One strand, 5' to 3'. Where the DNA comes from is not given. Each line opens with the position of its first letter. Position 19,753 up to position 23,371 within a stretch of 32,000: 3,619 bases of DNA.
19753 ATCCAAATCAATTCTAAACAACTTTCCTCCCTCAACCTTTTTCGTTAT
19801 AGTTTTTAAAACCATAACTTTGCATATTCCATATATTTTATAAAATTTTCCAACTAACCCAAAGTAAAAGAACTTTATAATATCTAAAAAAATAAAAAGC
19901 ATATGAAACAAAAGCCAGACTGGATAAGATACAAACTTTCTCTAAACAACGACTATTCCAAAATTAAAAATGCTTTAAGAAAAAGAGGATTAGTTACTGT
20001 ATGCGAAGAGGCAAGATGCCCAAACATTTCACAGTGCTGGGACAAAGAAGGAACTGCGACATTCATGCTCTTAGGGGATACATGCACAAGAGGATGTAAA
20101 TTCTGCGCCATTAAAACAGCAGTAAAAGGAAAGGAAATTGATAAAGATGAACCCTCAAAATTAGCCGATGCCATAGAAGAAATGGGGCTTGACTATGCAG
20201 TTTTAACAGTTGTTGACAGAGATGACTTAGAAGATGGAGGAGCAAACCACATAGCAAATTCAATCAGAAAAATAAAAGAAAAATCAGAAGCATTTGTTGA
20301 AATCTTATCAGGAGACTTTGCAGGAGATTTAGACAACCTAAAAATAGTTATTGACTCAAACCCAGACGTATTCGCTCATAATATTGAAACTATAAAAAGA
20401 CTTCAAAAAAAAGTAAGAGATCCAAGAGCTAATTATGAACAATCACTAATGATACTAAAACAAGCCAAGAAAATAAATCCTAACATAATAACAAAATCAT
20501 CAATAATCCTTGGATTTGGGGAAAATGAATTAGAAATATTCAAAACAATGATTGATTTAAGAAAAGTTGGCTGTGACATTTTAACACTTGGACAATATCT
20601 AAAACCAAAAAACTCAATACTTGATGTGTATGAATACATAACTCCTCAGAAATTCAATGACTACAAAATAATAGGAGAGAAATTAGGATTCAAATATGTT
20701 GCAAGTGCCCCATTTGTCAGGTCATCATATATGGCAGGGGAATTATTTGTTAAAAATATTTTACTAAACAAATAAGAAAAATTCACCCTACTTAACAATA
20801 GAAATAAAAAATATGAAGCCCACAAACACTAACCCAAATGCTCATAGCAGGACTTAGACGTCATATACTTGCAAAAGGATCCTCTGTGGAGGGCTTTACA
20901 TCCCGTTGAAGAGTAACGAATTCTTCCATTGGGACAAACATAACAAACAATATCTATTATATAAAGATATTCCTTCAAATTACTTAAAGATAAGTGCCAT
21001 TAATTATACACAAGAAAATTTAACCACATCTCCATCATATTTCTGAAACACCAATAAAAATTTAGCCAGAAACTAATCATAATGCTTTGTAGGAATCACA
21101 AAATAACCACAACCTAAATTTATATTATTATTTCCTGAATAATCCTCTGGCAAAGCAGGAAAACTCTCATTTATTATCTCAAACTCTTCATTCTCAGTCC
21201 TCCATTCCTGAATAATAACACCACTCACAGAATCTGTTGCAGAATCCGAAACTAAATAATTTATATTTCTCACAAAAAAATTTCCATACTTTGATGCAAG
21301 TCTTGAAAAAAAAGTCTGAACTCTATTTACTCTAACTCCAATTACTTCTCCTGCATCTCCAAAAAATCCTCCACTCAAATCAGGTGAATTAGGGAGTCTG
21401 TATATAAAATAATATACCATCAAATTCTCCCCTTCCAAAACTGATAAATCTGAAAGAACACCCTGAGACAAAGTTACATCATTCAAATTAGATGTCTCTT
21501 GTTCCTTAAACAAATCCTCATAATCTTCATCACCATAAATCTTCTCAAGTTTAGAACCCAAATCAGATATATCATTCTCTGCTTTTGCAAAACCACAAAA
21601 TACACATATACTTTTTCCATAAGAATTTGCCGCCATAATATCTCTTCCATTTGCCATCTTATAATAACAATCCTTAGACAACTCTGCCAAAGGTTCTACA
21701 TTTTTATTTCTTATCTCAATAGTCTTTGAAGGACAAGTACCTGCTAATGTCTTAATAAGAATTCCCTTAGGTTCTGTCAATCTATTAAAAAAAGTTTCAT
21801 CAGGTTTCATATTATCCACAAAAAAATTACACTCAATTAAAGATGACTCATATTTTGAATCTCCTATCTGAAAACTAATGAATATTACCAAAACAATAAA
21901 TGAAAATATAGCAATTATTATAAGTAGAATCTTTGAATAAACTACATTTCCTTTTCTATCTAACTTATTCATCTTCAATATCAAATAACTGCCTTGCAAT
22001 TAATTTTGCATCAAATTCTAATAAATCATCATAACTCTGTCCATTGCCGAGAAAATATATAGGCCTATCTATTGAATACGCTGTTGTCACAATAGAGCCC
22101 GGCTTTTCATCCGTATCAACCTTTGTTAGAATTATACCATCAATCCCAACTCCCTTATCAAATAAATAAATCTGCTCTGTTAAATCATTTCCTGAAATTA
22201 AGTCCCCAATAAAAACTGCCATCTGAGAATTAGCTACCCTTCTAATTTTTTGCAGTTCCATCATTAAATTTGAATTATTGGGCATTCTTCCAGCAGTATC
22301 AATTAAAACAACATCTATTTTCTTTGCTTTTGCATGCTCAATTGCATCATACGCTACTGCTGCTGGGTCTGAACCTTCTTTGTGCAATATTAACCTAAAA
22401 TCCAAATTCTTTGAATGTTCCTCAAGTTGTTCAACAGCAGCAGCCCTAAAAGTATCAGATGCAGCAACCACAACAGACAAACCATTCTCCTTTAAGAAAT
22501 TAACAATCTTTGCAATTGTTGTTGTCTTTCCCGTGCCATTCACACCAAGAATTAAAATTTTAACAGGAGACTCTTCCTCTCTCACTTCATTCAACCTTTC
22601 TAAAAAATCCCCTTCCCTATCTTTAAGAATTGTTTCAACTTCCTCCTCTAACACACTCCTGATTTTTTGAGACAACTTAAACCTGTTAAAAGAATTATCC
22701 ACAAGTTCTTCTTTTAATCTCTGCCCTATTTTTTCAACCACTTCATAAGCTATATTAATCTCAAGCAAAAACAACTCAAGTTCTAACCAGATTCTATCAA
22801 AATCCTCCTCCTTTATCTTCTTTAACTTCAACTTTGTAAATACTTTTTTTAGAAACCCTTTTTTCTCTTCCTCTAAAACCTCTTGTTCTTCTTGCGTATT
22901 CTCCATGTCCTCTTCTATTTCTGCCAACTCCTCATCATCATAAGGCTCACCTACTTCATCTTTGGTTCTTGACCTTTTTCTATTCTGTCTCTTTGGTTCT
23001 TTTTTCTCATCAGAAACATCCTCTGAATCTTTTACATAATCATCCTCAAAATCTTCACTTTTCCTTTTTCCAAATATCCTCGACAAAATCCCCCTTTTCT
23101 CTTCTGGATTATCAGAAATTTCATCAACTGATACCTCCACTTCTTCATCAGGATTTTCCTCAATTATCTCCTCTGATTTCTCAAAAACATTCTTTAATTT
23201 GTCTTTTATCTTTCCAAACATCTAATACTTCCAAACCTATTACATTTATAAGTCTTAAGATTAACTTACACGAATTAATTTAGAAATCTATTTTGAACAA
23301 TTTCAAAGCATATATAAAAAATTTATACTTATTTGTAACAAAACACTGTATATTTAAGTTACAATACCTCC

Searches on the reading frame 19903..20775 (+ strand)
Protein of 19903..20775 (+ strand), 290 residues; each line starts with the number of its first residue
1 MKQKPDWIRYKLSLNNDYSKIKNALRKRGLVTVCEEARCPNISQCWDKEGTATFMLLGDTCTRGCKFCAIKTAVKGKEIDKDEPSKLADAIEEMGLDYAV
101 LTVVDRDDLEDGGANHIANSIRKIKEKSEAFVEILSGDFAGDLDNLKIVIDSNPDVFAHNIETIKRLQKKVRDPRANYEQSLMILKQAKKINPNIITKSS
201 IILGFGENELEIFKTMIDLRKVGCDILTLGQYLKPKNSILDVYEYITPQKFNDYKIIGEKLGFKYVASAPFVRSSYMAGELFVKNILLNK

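Call 59: search_protein_families(library=pfam, proteins=[window:19903-20775:+], max_evalue=0.001)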
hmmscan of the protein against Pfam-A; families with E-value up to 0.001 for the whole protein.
window:19903-20775:+ (290 aa): 2 families
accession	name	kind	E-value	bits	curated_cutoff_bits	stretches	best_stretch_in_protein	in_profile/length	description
PF04055.27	Radical_SAM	-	1.2e-18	68.3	29.5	1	57-216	3-163/166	Radical SAM superfamily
PF16881.10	LIAS_N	-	1.1e-08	35.9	27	1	3-39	60-96/96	N-terminal domain of lipoyl synthase of Radical_SAM family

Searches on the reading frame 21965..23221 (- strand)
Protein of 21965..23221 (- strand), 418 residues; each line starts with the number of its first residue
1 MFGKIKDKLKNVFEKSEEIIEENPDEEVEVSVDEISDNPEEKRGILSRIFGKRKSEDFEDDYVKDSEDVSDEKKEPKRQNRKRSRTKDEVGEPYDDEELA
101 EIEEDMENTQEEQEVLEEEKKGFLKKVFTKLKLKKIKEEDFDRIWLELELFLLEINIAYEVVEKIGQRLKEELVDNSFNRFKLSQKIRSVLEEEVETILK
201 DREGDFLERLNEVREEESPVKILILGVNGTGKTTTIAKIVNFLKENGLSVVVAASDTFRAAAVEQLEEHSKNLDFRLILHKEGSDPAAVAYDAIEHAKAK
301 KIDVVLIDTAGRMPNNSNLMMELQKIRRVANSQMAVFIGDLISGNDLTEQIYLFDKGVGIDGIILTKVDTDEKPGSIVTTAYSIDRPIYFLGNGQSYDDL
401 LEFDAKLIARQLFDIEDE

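Call 59: search_protein_families(library=pfam, proteins=[window:21965-23221:-], max_evalue=0.001)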
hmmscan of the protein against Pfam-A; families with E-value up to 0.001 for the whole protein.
window:21965-23221:- (418 aa): 11 families
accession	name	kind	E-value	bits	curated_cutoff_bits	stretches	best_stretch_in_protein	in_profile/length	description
PF00448.28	SRP54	-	2.5e-64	217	22.7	1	220-413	2-195/196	SRP54-type protein, GTPase domain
PF13604.12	AAA_30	-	1.9e-07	31.4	27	1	223-340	22-124/191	AAA domain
PF02881.24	SRP54_N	-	1.5e-06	28.8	22.4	1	124-194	5-74/75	SRP54-type protein, helical bundle domain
PF13245.12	AAA_19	-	8.6e-06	26.4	25.1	1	222-340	14-125/134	AAA domain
PF13401.12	AAA_22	-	1.6e-05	25.7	27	1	222-332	8-112/130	AAA domain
PF13479.12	AAA_24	-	2.3e-05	24.8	27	1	219-313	2-76/195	AAA domain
PF03266.21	NTPase_1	-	3.3e-05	24.2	23.9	0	221-250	1-30/168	NTPase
PF13207.12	AAA_17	-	0.00014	22.6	27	1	225-325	1-94/136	AAA domain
PF09848.15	SLFN-g3_helicase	-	0.00019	21.3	24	1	222-319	4-97/354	Schlafen group 3, DNA/RNA helicase domain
PF06414.18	Zeta_toxin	-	0.00039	20.4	22.3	1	211-314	9-107/199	Zeta toxin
PF25199.1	nSTAND_NTPase5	-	0.0004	20.7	34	0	204-301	26-123/145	Novel STAND NTPase 5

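Call 70: list_cluster_members(proteins=[P0001, P0003, window:21965-23221:-])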
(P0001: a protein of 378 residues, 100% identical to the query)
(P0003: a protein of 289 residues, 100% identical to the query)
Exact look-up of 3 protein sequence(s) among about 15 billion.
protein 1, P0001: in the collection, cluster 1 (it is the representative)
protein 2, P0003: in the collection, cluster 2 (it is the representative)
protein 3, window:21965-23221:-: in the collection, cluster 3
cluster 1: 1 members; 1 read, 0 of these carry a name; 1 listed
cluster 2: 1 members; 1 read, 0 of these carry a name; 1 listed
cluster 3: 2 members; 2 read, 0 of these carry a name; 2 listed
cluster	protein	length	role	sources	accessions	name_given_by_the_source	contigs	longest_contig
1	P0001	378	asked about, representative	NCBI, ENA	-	-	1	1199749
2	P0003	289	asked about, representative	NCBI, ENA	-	-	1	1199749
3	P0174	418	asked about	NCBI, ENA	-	-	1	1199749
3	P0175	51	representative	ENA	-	-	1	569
